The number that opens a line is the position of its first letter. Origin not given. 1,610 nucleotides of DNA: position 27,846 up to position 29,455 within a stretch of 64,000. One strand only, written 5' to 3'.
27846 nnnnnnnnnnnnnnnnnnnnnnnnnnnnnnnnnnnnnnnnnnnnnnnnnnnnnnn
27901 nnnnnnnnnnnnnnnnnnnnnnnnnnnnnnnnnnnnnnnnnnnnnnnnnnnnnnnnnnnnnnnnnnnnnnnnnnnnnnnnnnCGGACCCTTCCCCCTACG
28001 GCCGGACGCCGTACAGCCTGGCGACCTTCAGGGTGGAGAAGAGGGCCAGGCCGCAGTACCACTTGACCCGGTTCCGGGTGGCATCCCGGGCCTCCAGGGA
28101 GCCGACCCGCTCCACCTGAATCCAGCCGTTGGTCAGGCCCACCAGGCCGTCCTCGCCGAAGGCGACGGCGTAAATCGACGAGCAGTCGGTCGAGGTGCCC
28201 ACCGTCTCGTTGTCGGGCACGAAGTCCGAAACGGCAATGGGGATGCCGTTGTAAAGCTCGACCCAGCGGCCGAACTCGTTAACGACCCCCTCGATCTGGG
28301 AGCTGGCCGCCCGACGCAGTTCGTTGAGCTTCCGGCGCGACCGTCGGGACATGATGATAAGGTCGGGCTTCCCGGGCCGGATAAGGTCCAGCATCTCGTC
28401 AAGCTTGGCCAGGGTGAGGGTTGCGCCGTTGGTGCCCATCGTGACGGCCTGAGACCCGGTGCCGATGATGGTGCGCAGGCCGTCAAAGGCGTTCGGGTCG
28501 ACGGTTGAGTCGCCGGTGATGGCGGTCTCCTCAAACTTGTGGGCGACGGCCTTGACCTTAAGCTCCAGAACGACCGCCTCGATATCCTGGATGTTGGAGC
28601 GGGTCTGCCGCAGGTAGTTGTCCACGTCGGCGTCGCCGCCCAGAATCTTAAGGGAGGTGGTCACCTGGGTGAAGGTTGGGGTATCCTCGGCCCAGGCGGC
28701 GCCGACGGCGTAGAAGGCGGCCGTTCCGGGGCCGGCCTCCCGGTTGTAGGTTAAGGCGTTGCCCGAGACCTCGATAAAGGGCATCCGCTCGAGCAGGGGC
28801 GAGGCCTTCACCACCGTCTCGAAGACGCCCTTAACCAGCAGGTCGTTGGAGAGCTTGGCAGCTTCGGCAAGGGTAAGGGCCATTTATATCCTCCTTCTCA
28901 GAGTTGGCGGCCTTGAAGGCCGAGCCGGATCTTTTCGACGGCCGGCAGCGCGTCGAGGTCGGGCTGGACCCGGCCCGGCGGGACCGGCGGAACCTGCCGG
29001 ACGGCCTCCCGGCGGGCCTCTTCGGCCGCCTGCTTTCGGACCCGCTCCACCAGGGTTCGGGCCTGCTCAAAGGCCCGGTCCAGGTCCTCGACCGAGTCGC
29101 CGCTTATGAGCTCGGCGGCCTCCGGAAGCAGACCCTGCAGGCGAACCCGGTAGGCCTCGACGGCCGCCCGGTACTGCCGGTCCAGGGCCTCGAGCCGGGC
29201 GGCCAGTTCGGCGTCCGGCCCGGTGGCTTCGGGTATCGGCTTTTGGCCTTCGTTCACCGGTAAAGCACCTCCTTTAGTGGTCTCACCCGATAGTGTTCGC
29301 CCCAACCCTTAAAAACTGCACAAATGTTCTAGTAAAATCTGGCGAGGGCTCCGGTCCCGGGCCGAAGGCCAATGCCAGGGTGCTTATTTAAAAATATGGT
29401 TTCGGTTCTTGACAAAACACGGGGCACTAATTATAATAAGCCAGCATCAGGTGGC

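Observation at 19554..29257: Phage head/tail/lysis genes run without a break into an imuB-dnaE2 mutasome cassette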

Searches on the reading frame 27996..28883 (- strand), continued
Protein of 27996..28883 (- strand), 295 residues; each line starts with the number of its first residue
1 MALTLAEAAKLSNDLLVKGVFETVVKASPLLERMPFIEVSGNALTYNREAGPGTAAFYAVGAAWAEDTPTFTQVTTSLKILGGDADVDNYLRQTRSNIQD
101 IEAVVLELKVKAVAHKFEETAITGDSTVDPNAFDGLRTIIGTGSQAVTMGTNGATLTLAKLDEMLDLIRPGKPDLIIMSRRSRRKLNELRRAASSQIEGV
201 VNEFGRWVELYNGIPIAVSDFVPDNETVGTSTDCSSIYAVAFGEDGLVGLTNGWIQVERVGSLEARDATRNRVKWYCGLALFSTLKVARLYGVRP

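Call 92: search_protein_families(library=pfam, max_evalue=0.001, proteins=[L063:104-685:-, L063:844-1437:-, L063:6042-6713:+, L063:6714-7106:+, L063:7615-8379:-, L063:8439-9293:-, L063:11385-12146:+, L063:15883-17523:+, L063:17627-18658:+, L063:18915-19673:+])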
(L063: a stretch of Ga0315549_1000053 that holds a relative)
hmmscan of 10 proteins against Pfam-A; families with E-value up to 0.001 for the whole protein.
L063:104-685:- (193 aa): 1 family
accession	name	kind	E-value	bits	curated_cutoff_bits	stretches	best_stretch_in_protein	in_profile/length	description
PF10502.14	Peptidase_S26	-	1.3e-05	25.6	22.9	1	41-110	7-79/168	Signal peptidase, peptidase S26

L063:844-1437:- (197 aa): 1 family
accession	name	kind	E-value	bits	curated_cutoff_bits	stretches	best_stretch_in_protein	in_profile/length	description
PF12389.13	Peptidase_M73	-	2.8e-08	34.3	22.5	1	18-95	7-85/196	Camelysin metallo-endopeptidase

L063:6042-6713:+ (223 aa): 0 families

L063:6714-7106:+ (130 aa): 0 families

L063:7615-8379:- (254 aa): 1 family
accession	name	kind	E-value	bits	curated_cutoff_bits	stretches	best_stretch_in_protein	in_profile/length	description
PF12705.13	PDDEXK_1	-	7e-09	36.4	22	1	113-228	128-242/247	PD-(D/E)XK nuclease superfamily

L063:8439-9293:- (284 aa): 0 families

L063:11385-12146:+ (253 aa): 0 families

L063:15883-17523:+ (546 aa): 2 families
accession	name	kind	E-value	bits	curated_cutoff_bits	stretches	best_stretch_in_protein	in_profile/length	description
PF01839.29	FG-GAP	-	6.8e-55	182.7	22.1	7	435-471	1-37/37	FG-GAP repeat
PF13517.12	FG-GAP_3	-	1.1e-13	52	26.9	1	443-519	1-60/61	FG-GAP-like repeat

L063:17627-18658:+ (343 aa): 11 families
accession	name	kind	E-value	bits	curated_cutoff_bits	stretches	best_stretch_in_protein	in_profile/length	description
PF05496.18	RuvB_N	-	5e-79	264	27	1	21-179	1-159/159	Holliday junction DNA helicase RuvB P-loop domain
PF17864.7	AAA_lid_4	-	1.3e-29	102.2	27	1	182-255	1-74/74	RuvB AAA lid domain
PF05491.19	RuvB_C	-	1.3e-25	89.6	24.7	1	256-326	1-71/72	RuvB C-terminal winged helix domain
PF00004.35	AAA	-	4.4e-22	79.4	21.2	1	57-178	2-128/131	ATPase family associated with various cellular activities (AAA)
PF07728.20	AAA_5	-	4.2e-08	33.7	22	1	56-173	2-139/139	AAA domain (dynein-related subfamily)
PF13173.12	AAA_14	-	4.1e-05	24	27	1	57-128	6-86/129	AAA domain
PF00910.28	RNA_helicase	-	4.3e-05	24.4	21.5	1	57-119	2-64/105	RNA helicase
PF01078.27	Mg_chelatase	-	0.00016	21.6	20.3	0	27-74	3-43/207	Magnesium chelatase, subunit ChlI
PF06068.19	TIP49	-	0.00016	21.4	23.8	0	17-84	13-81/347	TIP49 P-loop domain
PF13401.12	AAA_22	-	0.00017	22.4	27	0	98-137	78-120/130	AAA domain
PF20720.3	nSTAND3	-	0.00077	19.6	27.2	0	48-112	12-73/155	Novel STAND NTPase 3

L063:18915-19673:+ (252 aa): 1 family
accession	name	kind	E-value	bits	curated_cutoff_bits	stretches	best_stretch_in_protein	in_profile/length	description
PF01042.26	Ribonuc_L-PSP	-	2.1e-31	108.9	27.3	1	140-250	10-121/121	Endoribonuclease L-PSP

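Call 93: search_protein_families(library=phrogs, max_evalue=0.001, proteins=[L063:1891-2256:+, L063:2362-2775:+, L063:2992-4401:+, L063:4673-6016:+, L063:6042-6713:+, L063:6714-7106:+, L063:7055-7474:+, L063:10977-11375:+, L063:11385-12146:+, L063:15883-17523:+])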
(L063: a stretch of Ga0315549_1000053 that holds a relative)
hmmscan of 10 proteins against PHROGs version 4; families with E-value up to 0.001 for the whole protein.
L063:1891-2256:+ (121 aa): 0 families

L063:2362-2775:+ (137 aa): 0 families

L063:2992-4401:+ (469 aa): 3 families
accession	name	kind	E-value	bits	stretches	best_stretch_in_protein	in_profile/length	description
phrog_2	-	head and packaging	2.9e-12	47.2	1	16-455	266-596/807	terminase large subunit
phrog_9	-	head and packaging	0.00043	20.2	1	34-177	221-366/812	terminase large subunit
phrog_5909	-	head and packaging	0.00055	20.1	1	340-401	162-221/285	terminase large subunit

L063:4673-6016:+ (447 aa): 5 families
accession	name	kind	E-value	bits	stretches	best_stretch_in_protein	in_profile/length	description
phrog_64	-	head and packaging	7.6e-30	104.9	1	44-443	119-498/547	portal protein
phrog_156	-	head and packaging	3.8e-12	46.4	1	25-146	32-160/681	portal protein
phrog_104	-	head and packaging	1.6e-09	38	1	193-443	203-468/550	portal protein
phrog_332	-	connector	1.4e-08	34.6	1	37-290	49-335/560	head-tail adaptor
phrog_533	-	head and packaging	6.9e-06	25.8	0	43-134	60-141/495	portal protein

L063:6042-6713:+ (223 aa): 0 families

L063:6714-7106:+ (130 aa): 0 families

L063:7055-7474:+ (139 aa): 0 families

L063:10977-11375:+ (132 aa): 0 families

L063:11385-12146:+ (253 aa): 0 families

L063:15883-17523:+ (546 aa): 1 family
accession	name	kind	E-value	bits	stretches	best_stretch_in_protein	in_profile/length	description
phrog_19157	-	unknown function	0.00049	21.1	1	19-57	3-41/162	-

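Call 101: predict_structure(alignment_id=A3)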
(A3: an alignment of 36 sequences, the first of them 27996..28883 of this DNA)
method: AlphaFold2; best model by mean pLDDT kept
length: 295 residues; sequences in the alignment: 36
mean_pLDDT: 60.5   pTM: 0.62
mean pLDDT of the five models: 60.5, 57.9, 57.4, 55.7, 54.8
residues with pLDDT >= 90: 18; 70-90: 101; 50-70: 61; < 50: 115
segments of 3 or more residues with pLDDT < 50: 1-17, 36-91, 244-283
pLDDT, mean of each block of 10 residues (from residue 1): 40 48 66 55 28 28 34 24 38 52 59 70 72 69 72 89 86 87 85 73 79 88 87 89 49 37 36 36 66 86
secondary structure, 60 per line:
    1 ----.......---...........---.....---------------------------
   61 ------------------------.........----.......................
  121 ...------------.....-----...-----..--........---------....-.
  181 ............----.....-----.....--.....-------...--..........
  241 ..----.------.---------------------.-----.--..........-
elements in order: H5-11 H15-25 H29-33 H85-93 H98-123 H136-140 E146-148 H158-165 E175-178 H180-192 E197-201 E207-211 E214-218 E226-228 E231-242 E285-294

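Call 103: fold_search(model_id=the predicted structure, library=pdb)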
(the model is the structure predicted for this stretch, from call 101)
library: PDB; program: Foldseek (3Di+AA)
matches with E <= 10: 137; with E <= 0.001: 7
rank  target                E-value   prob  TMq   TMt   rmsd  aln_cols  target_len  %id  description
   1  6x8m                  7.6e-06  1.00  0.44  0.47   6.7       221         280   18  CryoEM structure of the holo-SrpI encapsulin complex from Synechococcus elongatus PCC 7942 (released 2020-06-10)
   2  8won_A                1.4e-05  1.00  0.41  0.45   8.4       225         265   18  Cryo-EM structure of the 10-subunits Mmp1 complex from Mycobacterium smegmatis (released 2025-01-01)
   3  8t6r                  2.2e-05  1.00  0.46  0.45   6.1       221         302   18  Acinetobacter baumannii 118362 family 2A cargo-loaded encapsulin shell (released 2024-03-13)
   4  8wol_1                3.5e-05  1.00  0.44  0.43  15.5       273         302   17  Cryo-EM structure of the Mmp1 encapasulin from Mycobacterium smegmatis (released 2024-11-27)
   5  9bhu                  8.9e-05  1.00  0.41  0.32   9.4       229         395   17  Streptomyces griseus Family 2B encapsulin shell (released 2024-11-27)
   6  9bix                  1.2e-04  1.00  0.37  0.44  11.7       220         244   16  Encapsulin 2 of a two-component Family 2B encapsulin shell from Streptomyces lydicus (released 2025-04-30)
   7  9bje                  2.5e-04  1.00  0.42  0.46   7.5       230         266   14  Encapsulin 1 of a two-component Family 2B encapsulin shell from Streptomyces lydicus (released 2025-04-30)
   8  6j3q_a                1.1e-03  1.00  0.42  0.37   7.2       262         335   12  Capsid structure of a freshwater cyanophage Siphoviridae Mic1 (released 2019-10-02)
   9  9lw6_1                3.2e-03  0.99  0.38  0.38   8.9       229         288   10  Top cap of bacteriophage Mycofy1 mature head (C5 symmetry) (released 2025-04-16)
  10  6nj8_A                9.6e-03  0.77  0.34  0.36  15.5       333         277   12  Encapsulin iron storage compartment from Quasibacillus thermotolerans (released 2019-08-07)
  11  3bqw                  1.6e-02  0.63  0.24  0.21  14.7       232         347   11  Crystal structure of the putative capsid protein of prophage (E.coli CFT073) (released 2008-01-08)
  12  9b9q_A                1.7e-02  0.84  0.35  0.37  14.9       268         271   12  Cargo-loaded Myxococcus xanthus EncA encapsulin engineered pore mutant with T=3 icosahedral symmetry (released 2024-09-18)
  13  9vye_A                1.8e-02  0.87  0.33  0.28  14.5       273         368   10  Cyanopodophage Pan3 capsid (released 2025-11-26)
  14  6r3a_A                3.3e-02  0.63  0.32  0.30  19.8       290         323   11  BACTERIOPHAGE SPP1 MATURE CAPSID PROTEIN (released 2019-10-23)
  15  9lw6_A                3.5e-02  0.84  0.36  0.36  10.4       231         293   12  Top cap of bacteriophage Mycofy1 mature head (C5 symmetry) (released 2025-04-16)
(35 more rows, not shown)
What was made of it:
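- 27996..28883 (-): HK97-fold major capsid protein, 295 aa (epsilon15 gp7 / SU10 type). The AF2 model matches HK97-fold shells (calls 101, 103).
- Closest known: Family 2 encapsulins. Same: They are the best structural matches of the capsid model (call 103).
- The best Foldseek hits of the capsid model are family 2 encapsulin shells (E 1e-5, TM 0.44-0.47; call 103).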

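Call 107: find_related_loci(query=A3, collection=viral_contigs, flank=10000)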
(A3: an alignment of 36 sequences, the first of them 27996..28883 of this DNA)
Query A3 (295 aa) in viral_contigs; peptide patterns used: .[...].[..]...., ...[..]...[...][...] (x = any residue, [..] = any of these).
600 stretches matched a pattern (row limit reached: there are more); 587 encode a relative of the query (tblastn E <= 1e-3); the best 80 are kept; 80 distinct loci.
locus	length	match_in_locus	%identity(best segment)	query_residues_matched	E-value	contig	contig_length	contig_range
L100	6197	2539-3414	63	1-294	8e-124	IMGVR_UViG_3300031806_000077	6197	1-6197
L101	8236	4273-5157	60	1-295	3e-122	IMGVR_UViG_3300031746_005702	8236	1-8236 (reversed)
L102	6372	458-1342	60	1-295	1e-121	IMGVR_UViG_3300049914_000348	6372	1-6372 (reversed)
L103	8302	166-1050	59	1-295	2e-117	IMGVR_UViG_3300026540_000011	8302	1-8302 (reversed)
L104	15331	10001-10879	60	3-295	4e-117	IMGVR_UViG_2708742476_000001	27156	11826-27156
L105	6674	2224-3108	59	1-295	4e-117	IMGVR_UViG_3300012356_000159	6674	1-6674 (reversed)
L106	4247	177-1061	58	1-295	5e-118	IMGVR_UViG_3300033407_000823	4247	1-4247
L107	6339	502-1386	58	1-295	2e-116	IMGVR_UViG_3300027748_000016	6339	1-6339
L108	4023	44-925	58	1-294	1e-115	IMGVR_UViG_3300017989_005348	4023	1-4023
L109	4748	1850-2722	60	1-295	2e-114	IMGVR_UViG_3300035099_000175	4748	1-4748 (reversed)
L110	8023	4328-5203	58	1-294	9e-113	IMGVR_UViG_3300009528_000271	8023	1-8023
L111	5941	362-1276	57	1-294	2e-112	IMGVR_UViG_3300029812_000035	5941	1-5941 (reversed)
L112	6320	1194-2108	58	1-294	5e-112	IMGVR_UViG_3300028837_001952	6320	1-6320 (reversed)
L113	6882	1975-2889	57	1-294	8e-112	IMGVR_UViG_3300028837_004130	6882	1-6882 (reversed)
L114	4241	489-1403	56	1-294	2e-112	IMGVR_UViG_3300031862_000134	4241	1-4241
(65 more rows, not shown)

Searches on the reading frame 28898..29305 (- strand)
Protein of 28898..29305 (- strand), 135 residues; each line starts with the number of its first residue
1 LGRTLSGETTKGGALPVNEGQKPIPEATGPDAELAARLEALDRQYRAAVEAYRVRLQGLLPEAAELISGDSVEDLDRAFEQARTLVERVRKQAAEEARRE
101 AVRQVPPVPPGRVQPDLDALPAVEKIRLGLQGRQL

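Call 4: search_protein_families(library=pfam, max_evalue=0.01, proteins=[window:28898-29305:-])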
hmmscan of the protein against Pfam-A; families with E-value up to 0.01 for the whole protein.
window:28898-29305:- (135 aa): 0 families

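Call 5: search_protein_families(library=phrogs, max_evalue=0.01, proteins=[window:28898-29305:-])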
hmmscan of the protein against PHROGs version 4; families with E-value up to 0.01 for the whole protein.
window:28898-29305:- (135 aa): 0 families
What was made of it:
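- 28898..29257 (-): Scaffold-like protein, 119 aa, GTG start behind AAGGAGG. There is no Pfam or PHROG hit (calls 4, 5).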

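Call 29: search_protein_families(library=ncbifam, max_evalue=0.01, proteins=[window:28898-29305:-])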
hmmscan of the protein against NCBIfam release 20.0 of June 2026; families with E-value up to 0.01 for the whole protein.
window:28898-29305:- (135 aa): 0 families
